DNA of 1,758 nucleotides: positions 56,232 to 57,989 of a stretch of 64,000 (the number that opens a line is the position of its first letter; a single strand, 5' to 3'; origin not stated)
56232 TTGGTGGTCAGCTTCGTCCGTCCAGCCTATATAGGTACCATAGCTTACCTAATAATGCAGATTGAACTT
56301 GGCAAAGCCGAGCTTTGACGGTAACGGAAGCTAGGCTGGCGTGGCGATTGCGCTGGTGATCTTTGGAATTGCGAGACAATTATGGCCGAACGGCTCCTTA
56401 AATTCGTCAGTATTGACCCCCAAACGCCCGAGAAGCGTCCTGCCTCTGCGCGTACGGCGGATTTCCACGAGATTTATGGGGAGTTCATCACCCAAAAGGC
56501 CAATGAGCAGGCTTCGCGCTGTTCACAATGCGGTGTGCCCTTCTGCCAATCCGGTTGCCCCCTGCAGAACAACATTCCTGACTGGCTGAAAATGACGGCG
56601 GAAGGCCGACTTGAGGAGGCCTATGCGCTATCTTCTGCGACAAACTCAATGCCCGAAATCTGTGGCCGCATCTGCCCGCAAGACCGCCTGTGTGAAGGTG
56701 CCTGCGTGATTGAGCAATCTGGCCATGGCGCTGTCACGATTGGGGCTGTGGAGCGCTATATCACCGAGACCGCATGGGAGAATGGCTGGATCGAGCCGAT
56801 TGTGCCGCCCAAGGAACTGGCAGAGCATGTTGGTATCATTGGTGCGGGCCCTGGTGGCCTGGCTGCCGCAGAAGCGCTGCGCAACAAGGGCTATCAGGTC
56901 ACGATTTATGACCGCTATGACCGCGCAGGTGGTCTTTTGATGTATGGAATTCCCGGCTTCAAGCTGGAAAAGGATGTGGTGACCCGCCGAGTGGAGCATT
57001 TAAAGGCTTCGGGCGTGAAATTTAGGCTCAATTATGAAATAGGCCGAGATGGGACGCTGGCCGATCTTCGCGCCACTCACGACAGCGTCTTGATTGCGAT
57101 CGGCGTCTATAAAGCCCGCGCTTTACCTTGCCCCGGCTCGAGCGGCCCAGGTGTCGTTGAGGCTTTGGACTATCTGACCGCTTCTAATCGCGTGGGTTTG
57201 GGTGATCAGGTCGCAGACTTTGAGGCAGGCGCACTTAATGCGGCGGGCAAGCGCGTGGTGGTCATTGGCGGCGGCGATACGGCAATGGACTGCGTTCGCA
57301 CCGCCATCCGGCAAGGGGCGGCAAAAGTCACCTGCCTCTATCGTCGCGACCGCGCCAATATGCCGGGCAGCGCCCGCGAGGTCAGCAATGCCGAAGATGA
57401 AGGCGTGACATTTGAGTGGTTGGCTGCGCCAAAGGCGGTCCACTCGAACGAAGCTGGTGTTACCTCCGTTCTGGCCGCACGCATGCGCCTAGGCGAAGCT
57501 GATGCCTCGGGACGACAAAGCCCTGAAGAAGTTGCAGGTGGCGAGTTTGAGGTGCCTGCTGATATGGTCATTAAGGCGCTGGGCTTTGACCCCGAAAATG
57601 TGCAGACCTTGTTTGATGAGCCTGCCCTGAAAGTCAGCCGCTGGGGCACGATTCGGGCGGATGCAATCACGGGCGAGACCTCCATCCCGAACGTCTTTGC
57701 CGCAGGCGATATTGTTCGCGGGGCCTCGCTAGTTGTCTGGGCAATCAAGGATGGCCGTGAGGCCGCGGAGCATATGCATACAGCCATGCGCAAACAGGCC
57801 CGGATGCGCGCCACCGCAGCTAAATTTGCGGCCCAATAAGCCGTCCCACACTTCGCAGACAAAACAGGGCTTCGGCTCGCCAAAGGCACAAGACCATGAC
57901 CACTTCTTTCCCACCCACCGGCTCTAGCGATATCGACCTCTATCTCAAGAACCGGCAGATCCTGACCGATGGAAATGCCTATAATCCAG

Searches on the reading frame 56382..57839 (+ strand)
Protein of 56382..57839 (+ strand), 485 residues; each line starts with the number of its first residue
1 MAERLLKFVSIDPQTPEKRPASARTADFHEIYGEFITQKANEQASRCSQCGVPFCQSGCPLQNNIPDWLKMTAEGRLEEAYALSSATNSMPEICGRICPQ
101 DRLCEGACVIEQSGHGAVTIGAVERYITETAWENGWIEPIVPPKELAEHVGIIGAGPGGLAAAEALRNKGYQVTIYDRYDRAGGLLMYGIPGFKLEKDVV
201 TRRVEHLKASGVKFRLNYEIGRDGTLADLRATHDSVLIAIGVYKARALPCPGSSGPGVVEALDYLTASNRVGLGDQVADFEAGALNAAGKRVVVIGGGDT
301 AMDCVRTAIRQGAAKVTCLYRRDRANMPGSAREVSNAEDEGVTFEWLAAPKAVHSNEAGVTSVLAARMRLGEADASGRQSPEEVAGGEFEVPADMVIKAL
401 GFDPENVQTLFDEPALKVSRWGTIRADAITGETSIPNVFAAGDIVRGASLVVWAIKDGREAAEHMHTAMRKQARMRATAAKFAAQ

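Call 26: search_protein_families(library=pfam, proteins=[window:56382-57839:+])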
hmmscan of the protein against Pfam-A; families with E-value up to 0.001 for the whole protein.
window:56382-57839:+ (485 aa): 14 families
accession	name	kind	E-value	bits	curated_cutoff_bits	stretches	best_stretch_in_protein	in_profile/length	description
PF14691.11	Fer4_20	-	9.6e-39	132.1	25.8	1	25-135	2-112/113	Dihydroprymidine dehydrogenase domain II, 4Fe-4S cluster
PF07992.20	Pyr_redox_2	-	1.5e-32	113.6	26.1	1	150-458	3-291/291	Pyridine nucleotide-disulphide oxidoreductase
PF00070.33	Pyr_redox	-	1.2e-14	55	22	2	291-364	1-78/82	Pyridine nucleotide-disulphide oxidoreductase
PF13738.12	Pyr_redox_3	-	1.1e-10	41.7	30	1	286-442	161-305/305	Pyridine nucleotide-disulphide oxidoreductase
PF13450.12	NAD_binding_8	-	1.9e-09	38.1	21.9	1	152-185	1-34/68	NAD(P)-binding Rossmann-like domain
PF13241.12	NAD_binding_7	-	3.3e-05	24.9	22.1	0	285-322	3-39/104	Putative NAD(P)-binding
PF03486.20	HI0933_like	-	5.7e-05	23.1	50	0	149-183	2-36/244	HI0933-like protein Rossmann domain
PF01488.26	Shikimate_DH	-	0.00011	22.8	24.3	0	286-338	9-60/138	Shikimate / quinate 5-dehydrogenase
PF01593.30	Amino_oxidase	-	0.00012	21.9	19.8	0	158-185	2-29/443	Flavin containing amine oxidoreductase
PF01494.25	FAD_binding_3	-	0.00015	21.6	22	1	150-181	4-35/349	FAD binding domain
PF12831.13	FAD_oxidored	-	0.0002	21.2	27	1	150-190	2-42/416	FAD dependent oxidoreductase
PF01262.27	AlaDh_PNT_C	-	0.00025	21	23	0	149-178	30-59/214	Alanine dehydrogenase/PNT, C-terminal domain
PF01266.30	DAO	-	0.00096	19.2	27.9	0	150-183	2-35/353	FAD dependent oxidoreductase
PF02826.25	2-Hacid_dh_C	-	0.00098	19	25.1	0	125-181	16-70/178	D-isomer specific 2-hydroxyacid dehydrogenase, NAD binding domain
